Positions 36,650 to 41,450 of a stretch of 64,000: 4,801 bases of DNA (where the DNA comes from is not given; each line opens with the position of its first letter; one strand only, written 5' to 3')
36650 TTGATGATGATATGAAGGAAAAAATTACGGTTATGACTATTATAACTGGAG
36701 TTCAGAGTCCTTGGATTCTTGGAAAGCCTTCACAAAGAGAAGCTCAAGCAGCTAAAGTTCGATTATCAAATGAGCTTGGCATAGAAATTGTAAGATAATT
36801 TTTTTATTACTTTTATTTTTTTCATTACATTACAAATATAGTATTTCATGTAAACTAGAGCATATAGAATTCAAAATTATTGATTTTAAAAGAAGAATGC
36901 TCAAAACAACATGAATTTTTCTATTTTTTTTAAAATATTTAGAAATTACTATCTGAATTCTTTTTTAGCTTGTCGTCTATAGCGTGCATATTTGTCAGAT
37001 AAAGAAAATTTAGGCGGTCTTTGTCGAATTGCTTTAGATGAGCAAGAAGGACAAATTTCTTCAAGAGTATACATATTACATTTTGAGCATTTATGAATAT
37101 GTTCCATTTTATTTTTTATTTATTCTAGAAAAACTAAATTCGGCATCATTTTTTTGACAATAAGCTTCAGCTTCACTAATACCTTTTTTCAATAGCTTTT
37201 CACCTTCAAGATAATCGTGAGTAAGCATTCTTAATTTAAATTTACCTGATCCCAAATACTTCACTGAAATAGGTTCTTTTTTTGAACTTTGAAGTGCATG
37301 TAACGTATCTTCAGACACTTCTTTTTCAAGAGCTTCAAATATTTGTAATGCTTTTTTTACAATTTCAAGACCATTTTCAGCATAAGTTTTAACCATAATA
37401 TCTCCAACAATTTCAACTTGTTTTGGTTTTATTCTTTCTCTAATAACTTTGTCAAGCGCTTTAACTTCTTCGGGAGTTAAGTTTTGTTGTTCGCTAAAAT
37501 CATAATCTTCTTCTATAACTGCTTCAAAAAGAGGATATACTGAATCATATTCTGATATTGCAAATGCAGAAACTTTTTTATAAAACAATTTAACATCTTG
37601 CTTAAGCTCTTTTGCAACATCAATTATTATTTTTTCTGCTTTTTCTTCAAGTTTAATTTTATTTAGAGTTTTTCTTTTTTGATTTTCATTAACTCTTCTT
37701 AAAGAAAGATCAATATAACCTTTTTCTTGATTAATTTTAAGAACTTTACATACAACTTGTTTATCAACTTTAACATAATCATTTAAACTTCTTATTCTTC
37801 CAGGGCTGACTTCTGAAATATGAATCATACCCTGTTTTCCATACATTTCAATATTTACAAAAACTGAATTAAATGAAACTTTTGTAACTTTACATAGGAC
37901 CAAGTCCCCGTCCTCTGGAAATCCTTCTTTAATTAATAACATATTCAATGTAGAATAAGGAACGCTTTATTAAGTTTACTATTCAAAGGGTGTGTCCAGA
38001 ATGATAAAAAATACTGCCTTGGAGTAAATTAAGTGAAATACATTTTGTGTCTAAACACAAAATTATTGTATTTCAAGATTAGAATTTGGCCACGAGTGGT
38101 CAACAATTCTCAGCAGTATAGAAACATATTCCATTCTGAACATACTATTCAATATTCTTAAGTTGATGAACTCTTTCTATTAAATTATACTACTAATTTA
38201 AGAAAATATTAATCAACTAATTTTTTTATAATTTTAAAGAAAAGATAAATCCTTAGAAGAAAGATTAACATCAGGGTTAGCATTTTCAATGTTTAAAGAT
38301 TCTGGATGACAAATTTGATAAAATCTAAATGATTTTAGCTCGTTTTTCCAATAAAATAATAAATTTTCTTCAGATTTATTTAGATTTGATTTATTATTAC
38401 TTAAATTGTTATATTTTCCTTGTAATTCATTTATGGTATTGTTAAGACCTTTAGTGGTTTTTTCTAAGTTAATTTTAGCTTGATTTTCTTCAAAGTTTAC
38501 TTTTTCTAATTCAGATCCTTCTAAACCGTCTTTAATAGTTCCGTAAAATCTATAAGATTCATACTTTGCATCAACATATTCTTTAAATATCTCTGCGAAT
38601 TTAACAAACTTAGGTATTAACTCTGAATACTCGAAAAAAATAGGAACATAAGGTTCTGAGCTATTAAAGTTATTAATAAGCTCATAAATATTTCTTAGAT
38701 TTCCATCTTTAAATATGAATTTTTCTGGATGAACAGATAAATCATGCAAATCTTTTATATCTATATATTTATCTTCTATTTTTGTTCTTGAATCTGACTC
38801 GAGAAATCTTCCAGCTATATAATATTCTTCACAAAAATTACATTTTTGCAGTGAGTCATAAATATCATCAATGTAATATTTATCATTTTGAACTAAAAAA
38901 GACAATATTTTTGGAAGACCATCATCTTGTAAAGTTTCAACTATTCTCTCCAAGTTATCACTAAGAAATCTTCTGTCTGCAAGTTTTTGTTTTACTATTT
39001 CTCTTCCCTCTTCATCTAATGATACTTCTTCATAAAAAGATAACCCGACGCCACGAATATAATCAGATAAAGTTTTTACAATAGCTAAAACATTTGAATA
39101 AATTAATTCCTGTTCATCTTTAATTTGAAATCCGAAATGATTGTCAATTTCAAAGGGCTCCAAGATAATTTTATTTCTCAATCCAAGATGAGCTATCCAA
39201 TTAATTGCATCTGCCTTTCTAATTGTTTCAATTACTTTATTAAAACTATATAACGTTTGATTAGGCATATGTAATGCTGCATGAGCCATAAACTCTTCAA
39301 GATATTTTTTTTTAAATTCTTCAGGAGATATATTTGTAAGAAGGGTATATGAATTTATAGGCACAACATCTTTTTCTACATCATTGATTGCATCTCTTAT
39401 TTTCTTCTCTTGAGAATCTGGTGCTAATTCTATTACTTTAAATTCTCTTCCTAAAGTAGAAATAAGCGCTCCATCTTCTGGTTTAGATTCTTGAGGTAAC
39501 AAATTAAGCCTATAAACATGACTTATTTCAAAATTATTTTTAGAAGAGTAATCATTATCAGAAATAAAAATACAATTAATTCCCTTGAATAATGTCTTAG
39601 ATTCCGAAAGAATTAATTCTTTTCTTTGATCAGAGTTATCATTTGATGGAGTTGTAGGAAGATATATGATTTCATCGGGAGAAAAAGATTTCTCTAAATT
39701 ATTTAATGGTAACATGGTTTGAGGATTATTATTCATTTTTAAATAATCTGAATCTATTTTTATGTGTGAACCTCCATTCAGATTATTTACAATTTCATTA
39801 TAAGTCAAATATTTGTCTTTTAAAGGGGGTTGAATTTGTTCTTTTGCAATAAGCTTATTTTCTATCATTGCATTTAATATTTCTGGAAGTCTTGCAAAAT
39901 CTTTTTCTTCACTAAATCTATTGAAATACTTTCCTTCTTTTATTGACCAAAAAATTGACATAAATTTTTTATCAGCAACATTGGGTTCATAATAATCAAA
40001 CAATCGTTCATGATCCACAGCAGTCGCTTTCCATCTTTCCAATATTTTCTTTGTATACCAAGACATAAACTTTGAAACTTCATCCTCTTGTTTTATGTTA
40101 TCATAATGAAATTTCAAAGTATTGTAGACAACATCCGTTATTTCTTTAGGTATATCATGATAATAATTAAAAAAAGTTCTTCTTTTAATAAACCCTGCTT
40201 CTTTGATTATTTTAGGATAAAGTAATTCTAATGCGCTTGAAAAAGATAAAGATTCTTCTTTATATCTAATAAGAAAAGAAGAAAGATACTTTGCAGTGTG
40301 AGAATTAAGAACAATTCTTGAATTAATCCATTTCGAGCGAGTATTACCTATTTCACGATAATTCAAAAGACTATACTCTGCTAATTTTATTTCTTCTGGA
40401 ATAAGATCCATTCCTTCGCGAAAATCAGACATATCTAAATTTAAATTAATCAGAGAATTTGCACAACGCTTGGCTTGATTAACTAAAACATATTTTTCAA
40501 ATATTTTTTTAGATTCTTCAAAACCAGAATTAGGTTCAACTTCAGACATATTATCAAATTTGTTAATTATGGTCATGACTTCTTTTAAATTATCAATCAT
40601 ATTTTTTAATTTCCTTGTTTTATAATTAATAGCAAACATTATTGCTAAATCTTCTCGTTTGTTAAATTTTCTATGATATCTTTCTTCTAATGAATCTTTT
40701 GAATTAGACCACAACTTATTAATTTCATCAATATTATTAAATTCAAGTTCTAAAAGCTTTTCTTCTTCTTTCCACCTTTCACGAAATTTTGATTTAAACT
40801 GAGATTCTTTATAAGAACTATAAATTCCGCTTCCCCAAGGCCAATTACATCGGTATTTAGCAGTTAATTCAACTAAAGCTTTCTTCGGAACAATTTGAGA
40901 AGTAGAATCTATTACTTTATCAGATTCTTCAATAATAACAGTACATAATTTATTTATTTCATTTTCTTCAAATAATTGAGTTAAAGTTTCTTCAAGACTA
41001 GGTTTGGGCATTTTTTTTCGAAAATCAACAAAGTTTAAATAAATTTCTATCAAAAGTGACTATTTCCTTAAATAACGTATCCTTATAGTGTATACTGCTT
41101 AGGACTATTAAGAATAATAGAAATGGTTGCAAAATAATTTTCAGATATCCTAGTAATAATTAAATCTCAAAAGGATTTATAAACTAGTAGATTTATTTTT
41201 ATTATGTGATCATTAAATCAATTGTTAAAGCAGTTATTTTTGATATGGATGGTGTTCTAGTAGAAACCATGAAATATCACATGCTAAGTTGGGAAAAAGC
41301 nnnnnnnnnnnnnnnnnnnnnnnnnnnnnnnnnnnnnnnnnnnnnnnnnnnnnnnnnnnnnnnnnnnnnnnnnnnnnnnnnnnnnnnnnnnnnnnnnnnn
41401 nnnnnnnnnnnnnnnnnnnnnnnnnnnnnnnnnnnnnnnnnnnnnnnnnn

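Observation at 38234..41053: Second domain-less giant protein of 939 aa, divergently arranged with a HAD phosphatase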

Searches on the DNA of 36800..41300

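Call 55: search_rna_families(source=window, start=36800, end=41300, threshold=evalue, max_evalue=1)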
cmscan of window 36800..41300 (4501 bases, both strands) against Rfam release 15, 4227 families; matches with E-value up to 1: 0.
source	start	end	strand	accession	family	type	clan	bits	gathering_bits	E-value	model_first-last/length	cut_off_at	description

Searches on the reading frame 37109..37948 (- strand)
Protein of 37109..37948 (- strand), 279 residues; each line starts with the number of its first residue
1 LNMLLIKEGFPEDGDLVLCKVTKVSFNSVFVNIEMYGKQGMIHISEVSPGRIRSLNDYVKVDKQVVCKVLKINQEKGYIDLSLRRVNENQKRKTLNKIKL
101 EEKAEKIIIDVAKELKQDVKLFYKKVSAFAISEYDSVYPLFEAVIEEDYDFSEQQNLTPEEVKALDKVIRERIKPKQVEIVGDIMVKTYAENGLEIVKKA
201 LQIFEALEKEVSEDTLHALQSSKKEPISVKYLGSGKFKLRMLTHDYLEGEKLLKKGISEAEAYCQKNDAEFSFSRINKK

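Call 15: search_protein_families(library=pfam, proteins=[window:37109-37948:-], max_evalue=0.001)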
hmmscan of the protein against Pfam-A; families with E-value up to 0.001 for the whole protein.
window:37109-37948:- (279 aa): 4 families
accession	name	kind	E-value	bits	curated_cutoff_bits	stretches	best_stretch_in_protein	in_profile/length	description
PF07541.17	EIF_2_alpha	-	6e-17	62.1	22.8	1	123-246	2-114/114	Eukaryotic translation initiation factor 2 alpha subunit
PF00575.29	S1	-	5.4e-12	46.4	22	1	11-84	2-74/74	S1 RNA binding domain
PF23459.1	S1_RRP5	-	0.00056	20.9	27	0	13-83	3-72/72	RRP5 S1 domain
PF10447.15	EXOSC1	-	0.0007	20.7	21.2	0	11-48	2-40/112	Exosome component EXOSC1/CSL4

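Call 24: find_related_loci(query=window:37109-37948:-, collection=genome_contigs, flank=10000)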
Query window:37109-37948:- (279 aa) in genome_contigs; peptide patterns used: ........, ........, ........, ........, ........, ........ (x = any residue, [..] = any of these).
154 stretches matched a pattern; 1 encode a relative of the query (tblastn E <= 1e-3); 1 distinct loci.
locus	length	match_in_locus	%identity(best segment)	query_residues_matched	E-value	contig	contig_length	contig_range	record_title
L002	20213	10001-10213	33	14-86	4e-7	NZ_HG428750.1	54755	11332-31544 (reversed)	Bacillus massiliigorillae strain G2, whole genome shotgun sequence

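Call 29: find_homologous_proteins(query=window:37109-37948:-, max_evalue=1e-20)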
Query window:37109-37948:- (279 aa): 2328 proteins with E <= 1e-20 among 3703 candidates; the best 120 are listed.
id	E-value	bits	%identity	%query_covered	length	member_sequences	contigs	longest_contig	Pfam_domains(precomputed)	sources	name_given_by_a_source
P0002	6.2e-170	582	100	99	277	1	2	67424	PF07541.18,PF00575.30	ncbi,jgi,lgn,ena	-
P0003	3.5e-93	330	61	98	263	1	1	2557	PF07541.18,PF00575.30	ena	-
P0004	3.4e-91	324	58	99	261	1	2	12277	PF07541.18,PF00575.30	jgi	jgi:translation initiation factor 2 subunit 1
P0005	6.4e-90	319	60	99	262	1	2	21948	PF07541.18,PF00575.30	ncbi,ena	-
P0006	4.4e-89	317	58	99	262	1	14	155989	PF07541.18,PF00575.30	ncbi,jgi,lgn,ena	jgi:translation initiation factor 2 subunit 1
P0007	8.4e-89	316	59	99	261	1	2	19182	PF07541.18,PF00575.30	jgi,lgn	-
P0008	1.6e-88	315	59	98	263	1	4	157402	PF07541.18,PF00575.30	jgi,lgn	jgi:translation initiation factor 2 subunit 1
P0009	3.0e-87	311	57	99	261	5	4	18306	PF07541.18,PF00575.30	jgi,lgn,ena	-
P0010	4.9e-87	310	59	99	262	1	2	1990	PF07541.18,PF00575.30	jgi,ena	-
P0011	6.5e-87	310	58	99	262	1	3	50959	PF07541.18,PF00575.30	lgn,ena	-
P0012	8.0e-87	309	57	99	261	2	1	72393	PF07541.18,PF00575.30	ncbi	-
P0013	1.1e-86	309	60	99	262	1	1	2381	PF07541.18,PF00575.30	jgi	jgi:translation initiation factor 2 subunit 1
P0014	3.7e-85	304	59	99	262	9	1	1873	PF07541.18,PF00575.30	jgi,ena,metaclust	metaclust:\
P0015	4.5e-84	300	57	99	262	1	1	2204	PF07541.18,PF00575.30,PF23459.2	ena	-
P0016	1.2e-77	279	58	93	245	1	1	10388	PF07541.18,PF00575.30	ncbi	-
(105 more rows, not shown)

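Call 30: find_encoding_contigs(protein=P0006, flank=8000, max_places=2)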
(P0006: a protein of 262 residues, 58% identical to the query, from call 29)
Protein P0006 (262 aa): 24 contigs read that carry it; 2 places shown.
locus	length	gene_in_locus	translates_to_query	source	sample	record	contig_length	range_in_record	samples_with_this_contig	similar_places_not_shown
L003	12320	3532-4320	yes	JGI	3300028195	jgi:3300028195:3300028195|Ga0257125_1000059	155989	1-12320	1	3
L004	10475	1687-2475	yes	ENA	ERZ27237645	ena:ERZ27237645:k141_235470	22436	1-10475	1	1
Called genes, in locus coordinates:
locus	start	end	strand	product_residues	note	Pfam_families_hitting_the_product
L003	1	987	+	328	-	?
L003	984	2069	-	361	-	-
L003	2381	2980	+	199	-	PF00177:Ribosomal_S7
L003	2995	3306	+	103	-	PF00935:Ribosomal_L44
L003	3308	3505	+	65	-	PF01667:Ribosomal_S27e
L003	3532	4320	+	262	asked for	PF00575:S1, PF07541:EIF_2_alpha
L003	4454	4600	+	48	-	PF04135:Nop10p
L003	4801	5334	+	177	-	-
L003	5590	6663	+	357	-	PF00091:Tubulin, PF12327:FtsZ_C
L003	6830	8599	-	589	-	PF04675:DNA_ligase_A_N, PF01068:DNA_ligase_A_M, PF04679:DNA_ligase_A_C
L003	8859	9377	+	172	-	-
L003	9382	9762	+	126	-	-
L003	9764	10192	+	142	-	PF01252:Peptidase_A8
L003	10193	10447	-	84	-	-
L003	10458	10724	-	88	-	-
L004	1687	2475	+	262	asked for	PF00575:S1, PF07541:EIF_2_alpha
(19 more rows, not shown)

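Call 31: find_encoding_contigs(protein=P0008, flank=8000, max_places=2)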
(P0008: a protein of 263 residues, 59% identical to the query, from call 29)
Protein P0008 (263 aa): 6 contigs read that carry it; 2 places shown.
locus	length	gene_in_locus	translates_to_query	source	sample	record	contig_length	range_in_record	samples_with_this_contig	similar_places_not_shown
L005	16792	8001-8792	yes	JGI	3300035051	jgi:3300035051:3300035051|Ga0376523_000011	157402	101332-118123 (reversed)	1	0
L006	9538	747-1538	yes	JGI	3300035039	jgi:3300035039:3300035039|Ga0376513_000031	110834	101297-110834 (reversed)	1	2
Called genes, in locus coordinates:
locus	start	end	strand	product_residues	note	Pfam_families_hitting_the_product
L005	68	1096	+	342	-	PF00579:tRNA-synt_1b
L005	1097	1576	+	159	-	-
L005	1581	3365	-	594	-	PF00009:GTP_EFTU, PF01926:MMR_HSR1 (faint), PF03144:GTP_EFTU_D2 (faint), PF11987:IF-2, PF14578:GTP_EFTU_D4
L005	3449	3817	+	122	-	-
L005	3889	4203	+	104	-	-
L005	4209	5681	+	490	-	PF13948:DUF4215 (weak), PF01079:Hint (weak), PF14890:Intein_splicing (faint)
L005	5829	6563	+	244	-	PF02616:SMC_ScpA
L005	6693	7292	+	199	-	PF00177:Ribosomal_S7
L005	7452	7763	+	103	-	PF00935:Ribosomal_L44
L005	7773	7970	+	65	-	PF01667:Ribosomal_S27e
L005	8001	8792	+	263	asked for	PF00575:S1, PF07541:EIF_2_alpha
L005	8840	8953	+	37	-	PF04135:Nop10p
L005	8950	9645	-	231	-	-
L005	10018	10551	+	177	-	-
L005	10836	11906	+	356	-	PF00091:Tubulin, PF12327:FtsZ_C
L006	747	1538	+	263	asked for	PF00575:S1, PF07541:EIF_2_alpha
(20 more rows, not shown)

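Call 32: find_encoding_contigs(protein=P0012, flank=8000, max_places=2)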
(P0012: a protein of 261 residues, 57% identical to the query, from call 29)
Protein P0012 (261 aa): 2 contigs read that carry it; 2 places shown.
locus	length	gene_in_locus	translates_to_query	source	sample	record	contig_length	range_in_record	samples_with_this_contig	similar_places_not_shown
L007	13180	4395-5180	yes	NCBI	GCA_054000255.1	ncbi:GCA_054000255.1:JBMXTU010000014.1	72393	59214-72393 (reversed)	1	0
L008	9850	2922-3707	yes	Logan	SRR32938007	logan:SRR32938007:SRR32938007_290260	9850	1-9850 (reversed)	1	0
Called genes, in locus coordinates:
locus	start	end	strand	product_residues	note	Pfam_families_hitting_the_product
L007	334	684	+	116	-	PF01609:DDE_Tnp_1 (weak)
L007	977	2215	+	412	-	-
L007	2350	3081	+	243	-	PF02616:SMC_ScpA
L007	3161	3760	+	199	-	PF00177:Ribosomal_S7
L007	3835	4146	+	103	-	PF00935:Ribosomal_L44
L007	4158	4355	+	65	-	PF01667:Ribosomal_S27e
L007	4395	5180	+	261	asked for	PF00575:S1, PF07541:EIF_2_alpha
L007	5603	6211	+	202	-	PF09339:HTH_IclR (weak)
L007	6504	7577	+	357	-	PF00091:Tubulin, PF12327:FtsZ_C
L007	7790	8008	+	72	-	-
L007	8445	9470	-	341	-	-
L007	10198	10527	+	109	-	PF00078:RVT_1 (weak)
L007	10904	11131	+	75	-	-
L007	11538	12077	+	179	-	-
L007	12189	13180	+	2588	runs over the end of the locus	-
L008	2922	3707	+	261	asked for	PF00575:S1, PF07541:EIF_2_alpha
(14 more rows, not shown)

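Call 35: find_encoding_contigs(protein=P0002, flank=10000, max_places=4)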
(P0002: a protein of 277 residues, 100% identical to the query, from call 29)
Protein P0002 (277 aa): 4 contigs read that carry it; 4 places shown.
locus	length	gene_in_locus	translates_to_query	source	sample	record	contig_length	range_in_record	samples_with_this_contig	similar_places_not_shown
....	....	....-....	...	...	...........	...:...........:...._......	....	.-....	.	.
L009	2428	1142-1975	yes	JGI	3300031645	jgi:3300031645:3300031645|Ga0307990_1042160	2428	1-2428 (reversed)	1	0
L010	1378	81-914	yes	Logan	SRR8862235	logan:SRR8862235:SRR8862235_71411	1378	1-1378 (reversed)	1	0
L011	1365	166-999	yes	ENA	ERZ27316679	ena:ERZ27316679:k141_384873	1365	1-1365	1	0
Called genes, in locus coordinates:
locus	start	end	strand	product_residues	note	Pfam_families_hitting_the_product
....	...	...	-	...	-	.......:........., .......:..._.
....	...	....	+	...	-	-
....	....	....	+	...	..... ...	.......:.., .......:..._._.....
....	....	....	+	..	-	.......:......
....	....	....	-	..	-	?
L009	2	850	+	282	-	?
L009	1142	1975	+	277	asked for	PF00575:S1, PF07541:EIF_2_alpha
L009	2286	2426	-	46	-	?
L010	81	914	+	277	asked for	PF00575:S1, PF07541:EIF_2_alpha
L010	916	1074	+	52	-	PF04135:Nop10p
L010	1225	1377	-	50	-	?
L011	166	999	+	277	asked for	PF00575:S1, PF07541:EIF_2_alpha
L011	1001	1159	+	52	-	PF04135:Nop10p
